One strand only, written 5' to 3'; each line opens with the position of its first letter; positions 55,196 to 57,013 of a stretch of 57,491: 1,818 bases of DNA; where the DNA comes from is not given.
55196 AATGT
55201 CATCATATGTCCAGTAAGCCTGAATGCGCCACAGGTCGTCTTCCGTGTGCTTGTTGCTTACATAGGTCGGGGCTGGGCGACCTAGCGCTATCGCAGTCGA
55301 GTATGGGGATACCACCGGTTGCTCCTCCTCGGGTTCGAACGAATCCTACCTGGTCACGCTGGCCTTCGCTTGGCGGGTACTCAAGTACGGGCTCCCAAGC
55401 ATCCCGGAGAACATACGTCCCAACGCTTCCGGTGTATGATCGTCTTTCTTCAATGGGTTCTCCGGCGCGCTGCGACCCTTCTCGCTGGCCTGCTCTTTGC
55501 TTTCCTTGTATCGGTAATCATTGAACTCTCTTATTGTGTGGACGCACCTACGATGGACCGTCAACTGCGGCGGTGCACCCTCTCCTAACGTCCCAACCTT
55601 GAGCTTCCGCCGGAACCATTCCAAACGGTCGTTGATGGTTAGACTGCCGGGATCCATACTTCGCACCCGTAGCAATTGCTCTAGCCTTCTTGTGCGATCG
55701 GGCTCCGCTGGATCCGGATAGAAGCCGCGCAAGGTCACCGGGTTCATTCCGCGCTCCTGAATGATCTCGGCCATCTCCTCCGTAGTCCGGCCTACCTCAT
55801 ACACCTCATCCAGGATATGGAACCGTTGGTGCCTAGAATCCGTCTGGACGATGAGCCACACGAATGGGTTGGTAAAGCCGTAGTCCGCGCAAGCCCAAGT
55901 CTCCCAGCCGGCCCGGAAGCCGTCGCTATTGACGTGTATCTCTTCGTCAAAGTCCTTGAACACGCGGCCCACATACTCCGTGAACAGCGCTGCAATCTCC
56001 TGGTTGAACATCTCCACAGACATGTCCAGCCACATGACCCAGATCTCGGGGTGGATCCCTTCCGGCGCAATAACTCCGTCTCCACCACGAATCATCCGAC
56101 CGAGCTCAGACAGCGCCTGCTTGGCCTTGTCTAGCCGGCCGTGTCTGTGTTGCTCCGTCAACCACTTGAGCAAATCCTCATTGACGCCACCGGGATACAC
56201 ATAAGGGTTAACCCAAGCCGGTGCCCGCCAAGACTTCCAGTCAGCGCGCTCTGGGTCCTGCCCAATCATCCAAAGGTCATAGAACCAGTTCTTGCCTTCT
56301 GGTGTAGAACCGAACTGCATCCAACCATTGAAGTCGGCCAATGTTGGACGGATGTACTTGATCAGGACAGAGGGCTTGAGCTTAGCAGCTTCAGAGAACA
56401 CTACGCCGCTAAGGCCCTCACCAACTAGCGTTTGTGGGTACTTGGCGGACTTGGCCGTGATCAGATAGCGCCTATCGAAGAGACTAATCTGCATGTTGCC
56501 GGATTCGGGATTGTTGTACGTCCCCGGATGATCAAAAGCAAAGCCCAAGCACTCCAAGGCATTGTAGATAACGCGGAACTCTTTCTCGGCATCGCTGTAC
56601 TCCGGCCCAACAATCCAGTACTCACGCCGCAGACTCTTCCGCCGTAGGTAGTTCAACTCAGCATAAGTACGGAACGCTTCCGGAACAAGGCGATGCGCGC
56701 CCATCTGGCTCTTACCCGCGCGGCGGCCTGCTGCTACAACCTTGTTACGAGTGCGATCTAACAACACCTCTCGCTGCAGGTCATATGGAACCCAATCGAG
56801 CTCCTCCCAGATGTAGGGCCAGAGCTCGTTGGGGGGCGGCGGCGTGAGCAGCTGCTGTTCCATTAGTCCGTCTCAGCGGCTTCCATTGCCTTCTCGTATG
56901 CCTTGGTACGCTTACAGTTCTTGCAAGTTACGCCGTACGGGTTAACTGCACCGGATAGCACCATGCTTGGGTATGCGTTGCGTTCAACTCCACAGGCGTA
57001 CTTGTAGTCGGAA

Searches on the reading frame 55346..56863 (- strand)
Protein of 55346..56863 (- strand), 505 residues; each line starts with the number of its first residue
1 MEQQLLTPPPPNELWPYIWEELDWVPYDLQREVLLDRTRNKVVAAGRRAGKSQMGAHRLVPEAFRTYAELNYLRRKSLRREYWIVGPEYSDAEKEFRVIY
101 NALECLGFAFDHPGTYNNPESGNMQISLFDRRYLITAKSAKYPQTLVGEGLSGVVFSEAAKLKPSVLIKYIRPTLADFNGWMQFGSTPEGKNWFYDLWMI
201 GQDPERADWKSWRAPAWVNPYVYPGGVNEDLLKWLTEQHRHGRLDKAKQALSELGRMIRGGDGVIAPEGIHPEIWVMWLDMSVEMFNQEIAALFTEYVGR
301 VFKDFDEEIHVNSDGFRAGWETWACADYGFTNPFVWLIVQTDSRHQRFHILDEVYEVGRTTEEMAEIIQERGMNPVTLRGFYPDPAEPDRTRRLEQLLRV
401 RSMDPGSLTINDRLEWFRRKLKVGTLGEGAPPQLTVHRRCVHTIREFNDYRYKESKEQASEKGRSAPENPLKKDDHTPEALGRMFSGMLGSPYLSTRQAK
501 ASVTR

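Call 10: search_dna_similar(query=window:55346-56863:-, collection=phages, mode=protein, max_rows=25)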
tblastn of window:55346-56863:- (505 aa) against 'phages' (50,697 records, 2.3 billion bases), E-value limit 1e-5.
Records with a match: 239; places in all: 239; records where one place covers at least 80% of the query: 182.
Best place of each record, by identity: <60% 239.
By first word of the organism name: Mycobacterium 72; Gordonia 46; Microbacterium 38; Vibrio 19; Rhizobium 11; Thermus 11; Pseudomonas 6; Klebsiella 6; Stenotrophomonas 4; Escherichia 4; and 15 more.
By host as written in the record: Mycobacterium smegmatis mc2 155 44; Gordonia rubripertincta NRRL B-16540 26; - 26; Microbacterium foliorum NRRL B-24224 26; Microbacterium foliorum NRRL B-24224 SEA 12; Mycobacterium smegmatis mc#155 11; Gordonia terrae 3612 10; Gordonia rubripertincta NRRL B-16540 SEA 9; and 51 more.
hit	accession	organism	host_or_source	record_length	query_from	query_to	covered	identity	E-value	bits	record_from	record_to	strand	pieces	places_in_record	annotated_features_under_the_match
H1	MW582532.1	Nocardia phage P3.1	Nocardia transvalensis ATCC 6865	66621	20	505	96%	47.5%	6e-127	413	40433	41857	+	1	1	terminase large subunit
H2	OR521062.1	Gordonia phage GOATification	Gordonia rubripertincta NRRL B-16540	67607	22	505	96%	47.6%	2e-131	426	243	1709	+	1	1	2: terminase | 3: portal protein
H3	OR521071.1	Gordonia phage Fulcrum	Gordonia rubripertincta NRRL B-16540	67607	22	505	96%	47.6%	2e-131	426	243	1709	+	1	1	2: terminase | 3: portal protein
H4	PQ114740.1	Gordonia phage DaviePasture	Gordonia rubripertincta NRRL B-16540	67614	22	505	96%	47.4%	1e-131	427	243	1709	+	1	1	2: terminase | 3: portal protein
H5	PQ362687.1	Gordonia phage MoiGyank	Gordonia rubripertincta NRRL B-16540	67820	22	505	96%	47.4%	1e-131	427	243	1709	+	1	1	2: terminase | 3: portal protein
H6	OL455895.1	Gordonia phage Jalebi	Gordonia rubripertincta NRRL B-16540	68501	22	505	96%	47.4%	1e-131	427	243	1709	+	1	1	2: terminase | 3: portal protein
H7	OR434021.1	Gordonia phage Sampudon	Gordonia rubripertincta NRRL B-16540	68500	22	505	96%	47.4%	1e-131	427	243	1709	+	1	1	2: terminase | 3: portal protein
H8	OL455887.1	Gordonia phage Zany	Gordonia terrae NRRL B-16283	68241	22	505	96%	47.4%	1e-131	427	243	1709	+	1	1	2: terminase | 3: portal protein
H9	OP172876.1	Gordonia phage Patos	Gordonia rubripertincta NRRL B-16540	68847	22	505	96%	47.4%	2e-131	426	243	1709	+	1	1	2: terminase | 3: portal protein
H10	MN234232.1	Gordonia phage Sadboi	Gordonia rubripertincta NRRL B-16540 SEA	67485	22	505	96%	47.4%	2e-131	426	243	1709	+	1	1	2: terminase | 3: portal protein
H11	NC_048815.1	Gordonia phage Sadboi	Gordonia rubripertincta NRRL B-16540 SEA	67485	22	505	96%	47.4%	2e-131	426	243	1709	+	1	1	2: terminase | 3: portal protein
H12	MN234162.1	Gordonia phage GretelLyn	Gordonia rubripertincta NRRL B-16540 SEA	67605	22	505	96%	47.4%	2e-131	426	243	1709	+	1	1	2: terminase | 3: portal protein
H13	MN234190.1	Gordonia phage Gibbin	Gordonia rubripertincta NRRL B-16540 SEA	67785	22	505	96%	47.4%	2e-131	426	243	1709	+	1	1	2: terminase | 3: portal protein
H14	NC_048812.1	Gordonia phage Gibbin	Gordonia rubripertincta NRRL B-16540 SEA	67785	22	505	96%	47.4%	2e-131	426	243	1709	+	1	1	2: terminase | 3: portal protein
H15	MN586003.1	Gordonia phage Yikes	Gordonia rubripertincta NRRL B-16540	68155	22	505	96%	47.4%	2e-131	426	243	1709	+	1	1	2: terminase | 3: portal protein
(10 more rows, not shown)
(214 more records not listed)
